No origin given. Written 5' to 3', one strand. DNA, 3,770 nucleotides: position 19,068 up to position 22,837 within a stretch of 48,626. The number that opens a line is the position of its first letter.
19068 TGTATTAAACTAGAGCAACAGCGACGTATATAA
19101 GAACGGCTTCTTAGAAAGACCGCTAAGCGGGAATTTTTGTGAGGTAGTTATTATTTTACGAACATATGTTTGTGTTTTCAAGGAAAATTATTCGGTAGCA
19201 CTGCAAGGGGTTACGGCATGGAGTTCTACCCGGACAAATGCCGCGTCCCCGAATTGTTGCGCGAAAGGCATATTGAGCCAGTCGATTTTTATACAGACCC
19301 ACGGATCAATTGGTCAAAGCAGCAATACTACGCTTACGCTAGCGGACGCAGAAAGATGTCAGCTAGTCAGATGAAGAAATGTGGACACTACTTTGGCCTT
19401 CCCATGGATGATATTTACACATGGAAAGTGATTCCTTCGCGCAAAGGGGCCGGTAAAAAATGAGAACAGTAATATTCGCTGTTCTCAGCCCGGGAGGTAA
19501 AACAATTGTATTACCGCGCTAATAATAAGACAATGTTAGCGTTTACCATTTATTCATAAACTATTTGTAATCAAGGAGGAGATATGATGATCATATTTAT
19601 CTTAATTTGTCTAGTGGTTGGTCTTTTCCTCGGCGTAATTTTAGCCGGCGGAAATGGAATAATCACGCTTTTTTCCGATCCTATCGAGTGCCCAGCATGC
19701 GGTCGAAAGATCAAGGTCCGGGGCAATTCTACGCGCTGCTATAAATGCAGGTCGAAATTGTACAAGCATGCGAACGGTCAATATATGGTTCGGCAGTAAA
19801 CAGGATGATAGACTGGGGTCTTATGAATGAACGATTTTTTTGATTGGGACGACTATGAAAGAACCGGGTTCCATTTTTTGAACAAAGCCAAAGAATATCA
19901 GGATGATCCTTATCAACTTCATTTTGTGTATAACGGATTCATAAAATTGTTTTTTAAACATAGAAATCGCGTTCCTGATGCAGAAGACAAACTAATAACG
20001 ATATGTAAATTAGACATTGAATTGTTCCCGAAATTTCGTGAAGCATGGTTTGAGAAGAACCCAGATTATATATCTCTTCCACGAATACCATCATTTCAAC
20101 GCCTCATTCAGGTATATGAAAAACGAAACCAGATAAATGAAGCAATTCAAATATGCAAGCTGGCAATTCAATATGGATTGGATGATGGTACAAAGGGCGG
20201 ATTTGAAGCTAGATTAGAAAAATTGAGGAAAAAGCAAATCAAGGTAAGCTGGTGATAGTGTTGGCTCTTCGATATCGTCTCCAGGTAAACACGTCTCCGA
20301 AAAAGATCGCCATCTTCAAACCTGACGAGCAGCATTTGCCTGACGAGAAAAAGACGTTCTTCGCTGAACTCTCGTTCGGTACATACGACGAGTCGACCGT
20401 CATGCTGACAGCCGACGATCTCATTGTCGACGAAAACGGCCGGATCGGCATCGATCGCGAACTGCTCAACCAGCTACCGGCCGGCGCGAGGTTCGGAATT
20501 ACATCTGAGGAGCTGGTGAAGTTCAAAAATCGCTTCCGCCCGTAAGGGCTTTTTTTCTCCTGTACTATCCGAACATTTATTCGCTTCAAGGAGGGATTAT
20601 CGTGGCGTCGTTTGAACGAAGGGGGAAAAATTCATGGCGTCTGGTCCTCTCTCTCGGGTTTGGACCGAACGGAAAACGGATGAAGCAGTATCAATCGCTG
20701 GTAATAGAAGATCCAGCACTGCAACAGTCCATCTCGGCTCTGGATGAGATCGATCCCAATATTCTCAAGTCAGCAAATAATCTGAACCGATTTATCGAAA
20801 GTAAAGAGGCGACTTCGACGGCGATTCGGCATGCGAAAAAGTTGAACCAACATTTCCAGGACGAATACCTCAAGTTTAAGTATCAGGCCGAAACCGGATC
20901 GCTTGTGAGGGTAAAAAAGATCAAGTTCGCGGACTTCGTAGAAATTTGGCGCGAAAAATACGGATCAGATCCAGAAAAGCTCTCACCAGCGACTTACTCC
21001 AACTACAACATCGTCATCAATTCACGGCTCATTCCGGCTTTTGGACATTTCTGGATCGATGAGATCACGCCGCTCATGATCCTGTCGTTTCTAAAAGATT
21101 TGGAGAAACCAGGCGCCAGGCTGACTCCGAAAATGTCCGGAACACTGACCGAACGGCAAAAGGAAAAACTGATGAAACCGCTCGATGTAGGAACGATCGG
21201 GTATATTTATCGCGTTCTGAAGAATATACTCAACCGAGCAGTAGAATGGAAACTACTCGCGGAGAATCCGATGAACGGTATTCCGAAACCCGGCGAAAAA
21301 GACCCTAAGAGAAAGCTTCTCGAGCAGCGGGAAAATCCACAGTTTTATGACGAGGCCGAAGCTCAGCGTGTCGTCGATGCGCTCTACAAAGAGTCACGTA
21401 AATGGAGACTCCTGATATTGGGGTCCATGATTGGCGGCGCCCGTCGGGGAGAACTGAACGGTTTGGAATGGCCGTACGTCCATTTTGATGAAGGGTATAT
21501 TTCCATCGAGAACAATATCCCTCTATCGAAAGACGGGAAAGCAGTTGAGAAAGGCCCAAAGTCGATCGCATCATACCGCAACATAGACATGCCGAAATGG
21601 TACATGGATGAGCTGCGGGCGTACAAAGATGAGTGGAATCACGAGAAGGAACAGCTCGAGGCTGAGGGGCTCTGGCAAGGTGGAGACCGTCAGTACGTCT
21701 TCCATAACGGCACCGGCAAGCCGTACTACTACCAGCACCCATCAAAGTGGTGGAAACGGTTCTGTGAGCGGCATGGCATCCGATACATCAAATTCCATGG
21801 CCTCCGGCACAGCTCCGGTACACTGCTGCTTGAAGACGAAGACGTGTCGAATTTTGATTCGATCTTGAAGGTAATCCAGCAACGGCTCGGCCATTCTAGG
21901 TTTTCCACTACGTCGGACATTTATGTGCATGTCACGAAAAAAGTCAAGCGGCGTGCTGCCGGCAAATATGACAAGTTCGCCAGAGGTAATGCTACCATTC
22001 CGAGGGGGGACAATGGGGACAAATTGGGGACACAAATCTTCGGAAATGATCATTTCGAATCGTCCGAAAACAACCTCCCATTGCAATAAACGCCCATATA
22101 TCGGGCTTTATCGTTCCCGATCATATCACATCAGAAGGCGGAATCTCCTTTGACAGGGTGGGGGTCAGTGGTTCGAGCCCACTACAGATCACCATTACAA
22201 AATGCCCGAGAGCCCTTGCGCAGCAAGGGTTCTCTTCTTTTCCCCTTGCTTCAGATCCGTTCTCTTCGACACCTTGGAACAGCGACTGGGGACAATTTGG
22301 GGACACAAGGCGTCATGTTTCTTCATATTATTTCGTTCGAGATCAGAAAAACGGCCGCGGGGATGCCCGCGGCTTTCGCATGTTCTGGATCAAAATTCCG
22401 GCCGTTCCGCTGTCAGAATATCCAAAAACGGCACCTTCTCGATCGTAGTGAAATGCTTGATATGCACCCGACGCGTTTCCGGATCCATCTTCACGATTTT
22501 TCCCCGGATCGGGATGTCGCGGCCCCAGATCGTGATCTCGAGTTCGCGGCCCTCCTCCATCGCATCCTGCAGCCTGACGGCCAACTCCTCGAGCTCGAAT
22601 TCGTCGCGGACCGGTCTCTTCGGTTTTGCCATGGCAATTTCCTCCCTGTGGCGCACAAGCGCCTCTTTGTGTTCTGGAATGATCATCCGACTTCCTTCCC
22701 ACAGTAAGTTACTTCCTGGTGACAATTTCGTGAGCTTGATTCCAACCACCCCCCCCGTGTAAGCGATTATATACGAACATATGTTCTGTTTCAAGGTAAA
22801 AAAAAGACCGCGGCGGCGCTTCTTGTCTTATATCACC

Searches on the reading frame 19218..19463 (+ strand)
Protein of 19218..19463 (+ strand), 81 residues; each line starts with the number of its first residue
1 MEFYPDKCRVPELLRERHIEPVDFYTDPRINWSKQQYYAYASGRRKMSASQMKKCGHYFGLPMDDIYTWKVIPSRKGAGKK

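Call 7: search_protein_families(library=pfam, proteins=[window:19218-19463:+], max_evalue=0.1)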
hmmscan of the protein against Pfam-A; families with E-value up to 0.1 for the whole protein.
window:19218-19463:+ (81 aa): 1 family
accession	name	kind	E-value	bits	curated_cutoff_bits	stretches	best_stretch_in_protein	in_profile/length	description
PF01381.28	HTH_3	-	0.03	14.8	23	1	29-66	18-55/55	Helix-turn-helix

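Call 9: find_related_loci(query=window:19218-19463:+, collection=viral_contigs, flank=3000)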
Query window:19218-19463:+ (81 aa) in viral_contigs; peptide patterns used: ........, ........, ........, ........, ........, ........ (x = any residue, [..] = any of these).
1 stretches matched a pattern, but none encodes a relative of the query by tblastn (E <= 1e-3).

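Call 46: find_homologous_proteins(query=window:19218-19463:+)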
Query window:19218-19463:+ (81 aa): 5 proteins with E <= 0.001 among 6 candidates.
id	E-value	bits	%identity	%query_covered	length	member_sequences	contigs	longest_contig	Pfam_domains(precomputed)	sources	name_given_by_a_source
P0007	4.5e-46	173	90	99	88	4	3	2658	-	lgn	-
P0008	2.9e-33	132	70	100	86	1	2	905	-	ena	-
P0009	2.4e-25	106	63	100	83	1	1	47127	-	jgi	jgi:hypothetical protein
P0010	2.4e-23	100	62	95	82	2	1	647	-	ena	-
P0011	2.7e-21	94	58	98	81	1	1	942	-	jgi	-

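Call 47: find_encoding_contigs(protein=P0007, flank=3000)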
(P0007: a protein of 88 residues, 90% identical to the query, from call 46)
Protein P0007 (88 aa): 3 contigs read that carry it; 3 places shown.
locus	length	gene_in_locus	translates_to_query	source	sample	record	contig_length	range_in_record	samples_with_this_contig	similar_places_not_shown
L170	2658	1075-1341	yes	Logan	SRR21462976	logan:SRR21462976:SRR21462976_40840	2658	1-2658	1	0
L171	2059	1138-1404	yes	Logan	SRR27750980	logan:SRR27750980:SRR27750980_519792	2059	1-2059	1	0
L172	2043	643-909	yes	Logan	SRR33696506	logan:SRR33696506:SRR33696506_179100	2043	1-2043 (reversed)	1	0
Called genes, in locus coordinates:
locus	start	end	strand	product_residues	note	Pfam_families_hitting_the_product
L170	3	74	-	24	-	?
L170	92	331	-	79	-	PF13560:HTH_31, PF12844:HTH_19 (weak), PF13443:HTH_26 (weak), PF01381:HTH_3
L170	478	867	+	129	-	PF13560:HTH_31, PF12844:HTH_19, PF01381:HTH_3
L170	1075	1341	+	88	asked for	-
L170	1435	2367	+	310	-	-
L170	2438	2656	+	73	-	?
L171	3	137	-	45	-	?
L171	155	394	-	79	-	PF13560:HTH_31, PF12844:HTH_19 (weak), PF13443:HTH_26 (weak), PF01381:HTH_3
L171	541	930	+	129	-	PF13560:HTH_31, PF12844:HTH_19, PF01381:HTH_3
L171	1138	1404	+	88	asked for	-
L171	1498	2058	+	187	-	?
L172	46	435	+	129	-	PF13560:HTH_31, PF12844:HTH_19, PF01381:HTH_3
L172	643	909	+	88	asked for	-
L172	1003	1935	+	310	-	-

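Call 48: find_encoding_contigs(protein=P0008, flank=3000)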
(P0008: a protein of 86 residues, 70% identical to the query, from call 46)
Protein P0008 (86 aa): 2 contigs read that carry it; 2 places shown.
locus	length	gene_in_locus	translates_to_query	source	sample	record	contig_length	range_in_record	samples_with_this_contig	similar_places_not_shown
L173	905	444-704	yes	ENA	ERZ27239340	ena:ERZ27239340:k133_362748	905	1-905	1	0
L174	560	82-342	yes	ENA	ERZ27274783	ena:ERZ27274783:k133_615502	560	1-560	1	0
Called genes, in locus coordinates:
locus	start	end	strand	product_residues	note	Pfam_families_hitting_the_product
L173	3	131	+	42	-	?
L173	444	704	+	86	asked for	-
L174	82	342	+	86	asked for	-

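Call 49: find_encoding_contigs(protein=P0009, flank=4000)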
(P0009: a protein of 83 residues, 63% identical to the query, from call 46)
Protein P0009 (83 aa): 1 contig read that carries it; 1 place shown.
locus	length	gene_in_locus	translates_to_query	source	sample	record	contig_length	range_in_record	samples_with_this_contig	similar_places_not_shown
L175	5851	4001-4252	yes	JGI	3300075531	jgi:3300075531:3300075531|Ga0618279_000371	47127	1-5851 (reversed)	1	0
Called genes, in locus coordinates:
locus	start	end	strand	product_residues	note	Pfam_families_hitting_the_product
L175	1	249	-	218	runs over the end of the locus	-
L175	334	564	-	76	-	-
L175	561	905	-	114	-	-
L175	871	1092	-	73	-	-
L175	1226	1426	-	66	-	-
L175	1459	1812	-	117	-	PF28055:VVA0879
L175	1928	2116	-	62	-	-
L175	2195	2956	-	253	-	PF02498:Bro-N (weak), PF03374:ANT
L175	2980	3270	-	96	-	-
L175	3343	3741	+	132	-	PF12844:HTH_19, PF13560:HTH_31, PF01381:HTH_3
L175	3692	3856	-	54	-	-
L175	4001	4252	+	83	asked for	-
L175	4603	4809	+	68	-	-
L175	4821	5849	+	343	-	?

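Call 50: find_encoding_contigs(protein=P0010, flank=3000)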
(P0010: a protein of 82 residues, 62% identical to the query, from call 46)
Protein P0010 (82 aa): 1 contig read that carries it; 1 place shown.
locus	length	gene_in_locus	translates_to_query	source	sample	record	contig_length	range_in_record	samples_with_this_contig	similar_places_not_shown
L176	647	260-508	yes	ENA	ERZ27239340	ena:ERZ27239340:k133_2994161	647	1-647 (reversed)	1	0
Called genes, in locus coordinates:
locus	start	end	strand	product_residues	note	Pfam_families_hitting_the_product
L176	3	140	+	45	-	?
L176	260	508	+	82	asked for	-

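Call 51: find_encoding_contigs(protein=P0011, flank=3000)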
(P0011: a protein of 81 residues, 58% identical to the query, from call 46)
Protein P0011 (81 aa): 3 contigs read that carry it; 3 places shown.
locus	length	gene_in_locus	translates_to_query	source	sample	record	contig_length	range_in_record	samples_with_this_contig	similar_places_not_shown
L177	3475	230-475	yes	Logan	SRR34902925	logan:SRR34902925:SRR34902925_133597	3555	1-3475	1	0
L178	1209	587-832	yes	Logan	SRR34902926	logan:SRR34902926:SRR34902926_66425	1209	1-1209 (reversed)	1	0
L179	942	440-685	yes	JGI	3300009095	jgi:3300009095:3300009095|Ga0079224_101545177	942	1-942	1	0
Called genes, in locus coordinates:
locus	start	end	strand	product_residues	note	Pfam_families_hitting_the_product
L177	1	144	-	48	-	?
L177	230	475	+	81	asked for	-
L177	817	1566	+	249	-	PF07833:Cu_amine_oxidN1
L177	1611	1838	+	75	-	-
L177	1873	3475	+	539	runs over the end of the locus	PF00239:Resolvase, PF07508:Recombinase, PF13408:Zn_ribbon_recom (weak)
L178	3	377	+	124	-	?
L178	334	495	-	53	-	-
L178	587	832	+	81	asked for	-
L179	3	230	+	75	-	?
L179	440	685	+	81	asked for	-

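Call 82: search_protein_families(library=phrogs, proteins=[window:19218-19463:+], max_evalue=0.001)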
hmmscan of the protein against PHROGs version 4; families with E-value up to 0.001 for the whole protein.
window:19218-19463:+ (81 aa): 0 families

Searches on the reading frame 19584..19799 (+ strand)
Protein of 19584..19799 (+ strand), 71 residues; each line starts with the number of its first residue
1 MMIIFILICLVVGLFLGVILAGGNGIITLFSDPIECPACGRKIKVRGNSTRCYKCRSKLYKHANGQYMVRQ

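Call 7: search_protein_families(library=pfam, proteins=[window:19584-19799:+], max_evalue=0.1)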
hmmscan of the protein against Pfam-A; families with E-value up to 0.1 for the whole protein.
window:19584-19799:+ (71 aa): 14 families
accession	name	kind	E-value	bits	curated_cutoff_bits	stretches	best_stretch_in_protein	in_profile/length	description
PF11023.14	DUF2614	-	0.00018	22.1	21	1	2-59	37-93/111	Zinc-ribbon containing domain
PF18912.6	DZR_2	-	0.0019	18.5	27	1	33-59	7-31/56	Double zinc ribbon domain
PF12773.13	DZR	-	0.0033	18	27.3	1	34-61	13-36/45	Double zinc ribbon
PF01780.25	Ribosomal_L37ae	-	0.0075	16.8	21.9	1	35-69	35-68/85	Ribosomal L37ae protein family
PF01155.25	HypA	-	0.0083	16.6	28.9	1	34-67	71-104/112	Hydrogenase/urease nickel incorporation, metallochaperone, hypA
PF13408.12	Zn_ribbon_recom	-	0.013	16.3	25.3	1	29-62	1-36/58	Recombinase zinc beta ribbon domain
PF06750.18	A24_N_bact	-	0.013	16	23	0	7-47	1-41/84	Bacterial Peptidase A24 N-terminal domain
PF07191.17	Zn_ribbon_6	-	0.014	15.8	25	1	34-63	1-30/67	Double zinc ribbon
PF23783.1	Zn_ribbon_TiaS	-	0.029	14.6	27.3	1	35-60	3-30/41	TiaS C-terminal zinc ribbon domain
PF23455.1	DUF7129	-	0.042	14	30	1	35-59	13-37/45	Domain of unknown function (DUF7129)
PF12760.12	Zn_ribbon_IS1595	-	0.053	13.9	25.4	1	34-56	19-44/46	Transposase zinc-ribbon domain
PF22289.1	DmmA-like_C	-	0.084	13.3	27.4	0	32-46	17-31/44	Dimethylamine monooxygenase subunit DmmA-like, C-terminal domain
PF24460.1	DUF7575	-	0.089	12.6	28.5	0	32-42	2-12/28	Domain of unknown function (DUF7575)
PF10977.13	DUF2797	-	0.095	12.9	25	1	29-61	7-39/227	Protein of unknown function (DUF2797)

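Call 82: search_protein_families(library=phrogs, proteins=[window:19584-19799:+], max_evalue=0.001)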
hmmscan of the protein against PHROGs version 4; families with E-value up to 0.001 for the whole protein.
window:19584-19799:+ (71 aa): 0 families

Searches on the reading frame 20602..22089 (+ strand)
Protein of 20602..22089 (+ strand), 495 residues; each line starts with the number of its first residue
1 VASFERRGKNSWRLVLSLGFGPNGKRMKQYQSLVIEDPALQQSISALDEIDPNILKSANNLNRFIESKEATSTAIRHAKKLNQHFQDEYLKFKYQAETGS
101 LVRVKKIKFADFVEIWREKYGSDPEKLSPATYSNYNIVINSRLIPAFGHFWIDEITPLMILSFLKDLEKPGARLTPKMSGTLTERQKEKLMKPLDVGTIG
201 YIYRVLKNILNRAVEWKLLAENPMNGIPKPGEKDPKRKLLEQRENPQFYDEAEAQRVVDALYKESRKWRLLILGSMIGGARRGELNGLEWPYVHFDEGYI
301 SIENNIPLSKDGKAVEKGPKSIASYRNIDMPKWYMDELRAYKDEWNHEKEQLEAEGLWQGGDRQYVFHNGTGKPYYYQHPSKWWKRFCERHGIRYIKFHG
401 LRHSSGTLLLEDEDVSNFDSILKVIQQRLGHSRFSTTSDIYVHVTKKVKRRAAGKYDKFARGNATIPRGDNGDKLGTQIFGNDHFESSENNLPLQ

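Call 86: find_homologous_proteins(query=window:20602-22089:+, max_evalue=1e-30)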
Query window:20602-22089:+ (495 aa): 173 proteins with E <= 1e-30 among 8000 candidates; the best 120 are listed.
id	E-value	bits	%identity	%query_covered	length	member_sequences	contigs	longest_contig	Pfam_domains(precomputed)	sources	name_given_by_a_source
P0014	0.0e+0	1146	100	100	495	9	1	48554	PF14659.13,PF00589.28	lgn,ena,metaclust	metaclust:\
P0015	0.0e+0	1085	95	100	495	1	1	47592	PF14659.13,PF00589.28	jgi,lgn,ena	-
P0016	8.6e-294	993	87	100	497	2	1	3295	PF14659.13,PF00589.28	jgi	-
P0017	1.6e-250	850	75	97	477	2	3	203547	PF14659.13,PF00589.28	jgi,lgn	-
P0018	4.9e-185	634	61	93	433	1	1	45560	PF14659.13,PF00589.28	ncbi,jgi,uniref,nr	ncbi:tyrosine-type recombinase/integrase [Paenibacillus sp.]|jgi:integrase|uniref:tyrosine-type reco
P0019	1.2e-184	633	60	93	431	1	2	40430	PF14659.13,PF00589.28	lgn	-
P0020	3.7e-180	618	60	93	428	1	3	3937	PF14659.13,PF00589.28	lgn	-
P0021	2.4e-179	615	60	93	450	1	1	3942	PF14659.13,PF00589.28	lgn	-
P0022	3.9e-179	615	58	97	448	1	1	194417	PF14659.13,PF00589.28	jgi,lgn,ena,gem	-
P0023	3.1e-178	612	60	93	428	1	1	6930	PF14659.13,PF00589.28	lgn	-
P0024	1.5e-176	606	59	96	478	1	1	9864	PF14659.13,PF00589.28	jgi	jgi:integrase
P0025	2.6e-176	605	58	93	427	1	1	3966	PF14659.13,PF00589.28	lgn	-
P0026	9.5e-176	604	59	93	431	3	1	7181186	PF14659.13,PF00589.28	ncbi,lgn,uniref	ncbi:tyrosine-type recombinase/integrase [Paenibacillus lautus]|uniref:tyrosine-type recombinase/int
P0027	1.6e-174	600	59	95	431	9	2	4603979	PF14659.13,PF00589.28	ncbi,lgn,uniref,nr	ncbi:hypothetical protein PAEVO_03460 [Paenibacillus sp. GM2FR]|uniref:tyrosine-type recombinase/int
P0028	8.4e-174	597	58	93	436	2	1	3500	PF14659.13,PF00589.28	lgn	-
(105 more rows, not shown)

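Call 87: find_encoding_contigs(protein=P0015, flank=4500, max_places=3)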
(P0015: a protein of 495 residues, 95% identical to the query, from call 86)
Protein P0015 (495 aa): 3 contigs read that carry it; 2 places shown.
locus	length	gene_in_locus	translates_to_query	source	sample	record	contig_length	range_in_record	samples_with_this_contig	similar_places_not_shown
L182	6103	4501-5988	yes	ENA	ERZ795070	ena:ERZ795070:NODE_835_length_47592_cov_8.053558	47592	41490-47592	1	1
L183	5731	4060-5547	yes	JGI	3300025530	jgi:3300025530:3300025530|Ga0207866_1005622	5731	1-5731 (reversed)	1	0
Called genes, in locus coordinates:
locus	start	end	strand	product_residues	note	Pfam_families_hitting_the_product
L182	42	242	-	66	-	-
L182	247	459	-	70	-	-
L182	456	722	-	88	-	-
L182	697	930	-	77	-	-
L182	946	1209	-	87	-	PF12844:HTH_19 (weak), PF13560:HTH_31, PF01381:HTH_3, PF22495:HTH_92 (weak)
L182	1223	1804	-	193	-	-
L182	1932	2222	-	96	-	PF12728:HTH_17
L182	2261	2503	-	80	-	PF01381:HTH_3, PF12844:HTH_19 (weak), PF13560:HTH_31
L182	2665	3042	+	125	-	PF12844:HTH_19, PF13560:HTH_31, PF01381:HTH_3, PF13443:HTH_26 (weak)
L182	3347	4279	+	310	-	PF13208:TerB_N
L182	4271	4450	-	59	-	-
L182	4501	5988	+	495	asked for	PF14659:Phage_int_SAM_3, PF00589:Phage_integrase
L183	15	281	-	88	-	-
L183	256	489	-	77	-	-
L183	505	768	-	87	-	PF12844:HTH_19 (weak), PF13560:HTH_31, PF01381:HTH_3, PF22495:HTH_92 (weak)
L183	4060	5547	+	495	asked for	PF14659:Phage_int_SAM_3, PF00589:Phage_integrase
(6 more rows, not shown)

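Call 88: find_encoding_contigs(protein=P0017, flank=4500, max_places=3)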
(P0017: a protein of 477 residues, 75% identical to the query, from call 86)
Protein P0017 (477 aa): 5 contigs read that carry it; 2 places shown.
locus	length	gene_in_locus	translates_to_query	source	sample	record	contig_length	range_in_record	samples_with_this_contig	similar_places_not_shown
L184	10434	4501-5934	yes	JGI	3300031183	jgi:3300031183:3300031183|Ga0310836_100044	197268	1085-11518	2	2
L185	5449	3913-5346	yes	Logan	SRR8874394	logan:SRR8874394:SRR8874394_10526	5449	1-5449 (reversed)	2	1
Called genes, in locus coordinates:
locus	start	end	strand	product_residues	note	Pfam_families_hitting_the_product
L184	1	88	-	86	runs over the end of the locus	-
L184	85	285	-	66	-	-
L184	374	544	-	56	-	-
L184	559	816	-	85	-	PF13560:HTH_31, PF12844:HTH_19 (weak), PF01381:HTH_3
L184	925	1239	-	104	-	PF12728:HTH_17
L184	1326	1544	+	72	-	-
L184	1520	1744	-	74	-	-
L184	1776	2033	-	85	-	PF01381:HTH_3, PF13560:HTH_31 (weak)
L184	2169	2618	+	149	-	PF12844:HTH_19, PF13560:HTH_31, PF01381:HTH_3, PF13443:HTH_26 (weak)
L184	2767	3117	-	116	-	-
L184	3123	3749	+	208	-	-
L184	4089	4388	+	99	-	-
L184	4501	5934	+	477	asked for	PF14659:Phage_int_SAM_3, PF00589:Phage_integrase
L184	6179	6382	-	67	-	-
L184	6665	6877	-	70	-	PF00872:Transposase_mut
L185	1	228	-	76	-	?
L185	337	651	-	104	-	PF12728:HTH_17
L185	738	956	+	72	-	-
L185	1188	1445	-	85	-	PF01381:HTH_3, PF13560:HTH_31 (weak)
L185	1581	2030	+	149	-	PF12844:HTH_19, PF13560:HTH_31, PF01381:HTH_3, PF13443:HTH_26 (weak)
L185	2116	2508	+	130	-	PF06114:Peptidase_M78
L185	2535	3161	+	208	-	-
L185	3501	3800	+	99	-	-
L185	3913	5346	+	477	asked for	PF14659:Phage_int_SAM_3, PF00589:Phage_integrase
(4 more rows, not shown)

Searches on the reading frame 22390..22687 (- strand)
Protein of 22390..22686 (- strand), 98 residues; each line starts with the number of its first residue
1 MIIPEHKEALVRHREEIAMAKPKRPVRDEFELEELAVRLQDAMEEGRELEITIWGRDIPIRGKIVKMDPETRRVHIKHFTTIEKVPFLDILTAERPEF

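Call 41: search_protein_families(library=pfam, proteins=[window:22390-22687:-], max_evalue=0.01)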
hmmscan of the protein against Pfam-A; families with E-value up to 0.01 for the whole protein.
window:22390-22687:- (99 aa): 0 families

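Call 43: search_protein_families(library=pfam, proteins=[window:22390-22687:-], max_evalue=10)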
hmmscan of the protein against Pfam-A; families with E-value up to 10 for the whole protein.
window:22390-22687:- (99 aa): 0 families

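Call 44: search_protein_families(library=pfam, proteins=[window:22390-22686:-], max_evalue=0.01)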
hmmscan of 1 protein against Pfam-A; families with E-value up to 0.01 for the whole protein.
window:22390-22686:- (98 aa): 1 family
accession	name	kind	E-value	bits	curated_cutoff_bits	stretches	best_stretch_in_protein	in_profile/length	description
PF08863.15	YolD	-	3.1e-14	53.3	27.5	1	3-92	2-92/94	YolD-like protein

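Call 82: search_protein_families(library=phrogs, proteins=[window:22390-22686:-], max_evalue=0.001)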
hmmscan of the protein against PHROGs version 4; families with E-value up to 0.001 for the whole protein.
window:22390-22686:- (98 aa): 2 families
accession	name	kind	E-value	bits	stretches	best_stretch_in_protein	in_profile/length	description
phrog_8703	-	unknown function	1.2e-26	93.9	1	19-97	11-89/90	-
phrog_3352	-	unknown function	4.3e-11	43.8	1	1-93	16-109/111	-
